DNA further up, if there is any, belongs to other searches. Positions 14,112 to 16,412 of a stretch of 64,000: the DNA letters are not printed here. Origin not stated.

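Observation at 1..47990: Hyper-expanded island of GT-C membrane glycosyltransferase paralogs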

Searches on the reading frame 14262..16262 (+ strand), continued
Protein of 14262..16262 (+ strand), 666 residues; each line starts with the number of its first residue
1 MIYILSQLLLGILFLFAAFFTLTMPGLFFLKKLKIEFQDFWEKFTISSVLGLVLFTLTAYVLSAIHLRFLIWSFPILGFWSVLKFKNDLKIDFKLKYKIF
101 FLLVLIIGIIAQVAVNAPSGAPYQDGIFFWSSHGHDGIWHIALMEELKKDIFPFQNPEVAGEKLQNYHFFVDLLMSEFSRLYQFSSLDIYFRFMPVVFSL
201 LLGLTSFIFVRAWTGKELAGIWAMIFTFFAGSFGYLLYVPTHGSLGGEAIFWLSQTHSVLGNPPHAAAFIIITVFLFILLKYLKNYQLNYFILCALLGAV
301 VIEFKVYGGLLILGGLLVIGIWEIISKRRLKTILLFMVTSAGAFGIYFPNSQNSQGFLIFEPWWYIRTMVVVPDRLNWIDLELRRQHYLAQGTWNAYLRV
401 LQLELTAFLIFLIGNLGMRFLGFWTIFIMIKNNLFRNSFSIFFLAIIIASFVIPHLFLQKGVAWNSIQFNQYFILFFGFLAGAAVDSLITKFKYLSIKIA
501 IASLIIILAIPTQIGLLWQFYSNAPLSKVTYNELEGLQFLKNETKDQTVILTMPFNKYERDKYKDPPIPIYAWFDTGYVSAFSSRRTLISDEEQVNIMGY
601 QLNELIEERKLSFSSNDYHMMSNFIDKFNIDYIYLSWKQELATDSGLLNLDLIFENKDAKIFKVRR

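Call 82: list_cluster_members(proteins=[P0255, P0269, P0253, P0332, P0336, P0338, P0349, P0372, P0374, P0376])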
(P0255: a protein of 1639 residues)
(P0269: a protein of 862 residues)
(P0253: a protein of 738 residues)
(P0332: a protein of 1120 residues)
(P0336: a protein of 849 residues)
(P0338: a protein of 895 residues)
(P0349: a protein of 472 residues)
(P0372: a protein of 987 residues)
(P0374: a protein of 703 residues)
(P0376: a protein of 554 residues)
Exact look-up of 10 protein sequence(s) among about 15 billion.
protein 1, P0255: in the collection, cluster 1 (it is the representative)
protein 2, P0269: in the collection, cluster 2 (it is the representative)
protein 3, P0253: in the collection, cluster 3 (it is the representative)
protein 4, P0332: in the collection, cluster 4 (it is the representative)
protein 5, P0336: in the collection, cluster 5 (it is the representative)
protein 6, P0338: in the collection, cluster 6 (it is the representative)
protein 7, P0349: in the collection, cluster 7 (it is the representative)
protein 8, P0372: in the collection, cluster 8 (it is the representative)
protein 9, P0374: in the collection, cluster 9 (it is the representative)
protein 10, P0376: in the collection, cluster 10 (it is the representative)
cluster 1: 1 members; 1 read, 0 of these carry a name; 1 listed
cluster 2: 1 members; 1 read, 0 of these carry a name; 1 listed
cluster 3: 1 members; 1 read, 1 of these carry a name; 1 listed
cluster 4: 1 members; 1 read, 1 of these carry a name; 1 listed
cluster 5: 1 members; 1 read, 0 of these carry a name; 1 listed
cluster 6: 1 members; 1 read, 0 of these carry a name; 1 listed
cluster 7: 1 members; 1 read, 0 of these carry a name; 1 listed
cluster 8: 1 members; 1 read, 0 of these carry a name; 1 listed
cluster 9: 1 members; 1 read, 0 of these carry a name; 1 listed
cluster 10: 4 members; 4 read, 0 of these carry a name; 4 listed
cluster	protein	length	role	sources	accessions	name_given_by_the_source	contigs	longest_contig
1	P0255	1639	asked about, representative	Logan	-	-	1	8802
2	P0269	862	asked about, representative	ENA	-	-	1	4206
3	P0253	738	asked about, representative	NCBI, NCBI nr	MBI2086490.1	hypothetical protein HYT74_04060, partial [Candidatus Daviesbacteria bacterium] | hypothetical protein [Candidatus Daviesbacteria bacterium]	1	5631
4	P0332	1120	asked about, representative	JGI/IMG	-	hypothetical protein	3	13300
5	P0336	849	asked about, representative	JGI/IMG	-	-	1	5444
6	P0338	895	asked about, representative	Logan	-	-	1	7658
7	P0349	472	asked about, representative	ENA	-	-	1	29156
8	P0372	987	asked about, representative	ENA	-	-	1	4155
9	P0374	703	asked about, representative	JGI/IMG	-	-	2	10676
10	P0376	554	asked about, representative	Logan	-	-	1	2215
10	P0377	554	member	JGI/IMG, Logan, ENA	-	-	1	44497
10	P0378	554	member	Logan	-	-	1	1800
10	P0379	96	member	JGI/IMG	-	-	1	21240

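Call 83: search_protein_families(library=pfam, proteins=[L009:632-1351:-, L009:1339-1797:-, L009:1794-2723:-, L009:19679-20566:-, L009:21241-21756:-, L014:623-1351:-, L014:1655-2311:+, L014:19860-20708:-, L005:20535-21902:-, L010:5163-5810:-], max_evalue=0.001)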
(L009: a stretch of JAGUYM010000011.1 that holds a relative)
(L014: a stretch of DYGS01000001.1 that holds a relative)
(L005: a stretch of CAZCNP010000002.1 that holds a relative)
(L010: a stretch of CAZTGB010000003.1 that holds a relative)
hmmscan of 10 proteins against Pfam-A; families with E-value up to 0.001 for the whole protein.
L009:632-1351:- (239 aa): 5 families
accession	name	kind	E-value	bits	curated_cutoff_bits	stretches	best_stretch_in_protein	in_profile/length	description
PF00106.31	adh_short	-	3.8e-53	180.3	26.6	1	9-203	1-192/195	short chain dehydrogenase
PF13561.12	adh_short_C2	-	1.1e-37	130.4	27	1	15-228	1-221/236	Enoyl-(Acyl carrier protein) reductase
PF08659.16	KR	-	5e-18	66.1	22.6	1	10-170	2-159/180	KR domain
PF13460.12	NAD_binding_10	-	5.6e-07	30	27.2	1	15-227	1-184/184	NAD(P)H-binding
PF01370.27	Epimerase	-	3.8e-05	23.7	20.9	1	12-102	2-80/240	NAD dependent epimerase/dehydratase family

L009:1339-1797:- (152 aa): 1 family
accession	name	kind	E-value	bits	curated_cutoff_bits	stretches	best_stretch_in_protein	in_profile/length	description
PF01243.27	PNPOx_N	-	4.6e-09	37.1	28.1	1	8-128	2-110/120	Pyridoxamine 5'-phosphate oxidase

L009:1794-2723:- (309 aa): 1 family
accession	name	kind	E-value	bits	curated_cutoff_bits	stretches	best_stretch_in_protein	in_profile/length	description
PF00248.27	Aldo_ket_red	-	1.4e-25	90.4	24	1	9-271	1-289/291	Aldo/keto reductase family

L009:19679-20566:- (295 aa): 4 families
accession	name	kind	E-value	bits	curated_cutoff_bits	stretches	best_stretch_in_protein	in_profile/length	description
PF00535.33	Glycos_transf_2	-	2.2e-19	70.5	23.3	1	4-132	1-129/168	Glycosyl transferase family 2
PF13641.12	Glyco_tranf_2_3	-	1.1e-09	39.1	27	1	4-217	4-222/230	Glycosyltransferase like family 2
PF10111.15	Glyco_tranf_2_2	-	4.2e-08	33.5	27.3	1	32-107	27-106/276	Glycosyltransferase like family 2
PF13632.12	Glyco_trans_2_3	-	1.7e-05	25.2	27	1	87-217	3-135/198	Glycosyl transferase family group 2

L009:21241-21756:- (171 aa): 0 families

L014:623-1351:- (242 aa): 5 families
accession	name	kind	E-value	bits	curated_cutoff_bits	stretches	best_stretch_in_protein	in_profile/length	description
PF00106.31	adh_short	-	2.7e-34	118.8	26.6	1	6-185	1-185/195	short chain dehydrogenase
PF13561.12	adh_short_C2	-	1.1e-21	78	27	1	12-168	1-163/236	Enoyl-(Acyl carrier protein) reductase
PF08659.16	KR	-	5.5e-11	43.1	22.6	1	7-161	2-162/180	KR domain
PF01370.27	Epimerase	-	5.5e-09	36.2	20.9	1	9-108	2-96/240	NAD dependent epimerase/dehydratase family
PF01118.30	Semialdhyde_dh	-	0.00039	21.3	26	0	9-96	3-86/121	Semialdehyde dehydrogenase, NAD binding domain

L014:1655-2311:+ (218 aa): 1 family
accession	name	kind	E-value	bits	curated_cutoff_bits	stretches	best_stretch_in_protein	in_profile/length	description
PF08843.17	AbiEii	-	5.7e-12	46.5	22.5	2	110-170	129-191/238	Nucleotidyl transferase AbiEii toxin, Type IV TA system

L014:19860-20708:- (282 aa): 4 families
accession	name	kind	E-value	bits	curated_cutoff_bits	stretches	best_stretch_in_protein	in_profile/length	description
PF00535.33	Glycos_transf_2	-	1.6e-26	93.7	23.3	1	7-139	1-128/168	Glycosyl transferase family 2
PF13641.12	Glyco_tranf_2_3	-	1.9e-18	67.8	27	1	6-243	3-227/230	Glycosyltransferase like family 2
PF13632.12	Glyco_trans_2_3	-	4.7e-09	36.8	27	1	93-250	2-143/198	Glycosyl transferase family group 2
PF10111.15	Glyco_tranf_2_2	-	3.5e-07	30.4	27.3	1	33-234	27-223/276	Glycosyltransferase like family 2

L005:20535-21902:- (455 aa): 1 family
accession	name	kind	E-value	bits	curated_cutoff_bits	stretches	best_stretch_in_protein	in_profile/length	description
PF00535.33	Glycos_transf_2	-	6.3e-16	59.2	23.3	1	1-155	4-161/168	Glycosyl transferase family 2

L010:5163-5810:- (215 aa): 0 families
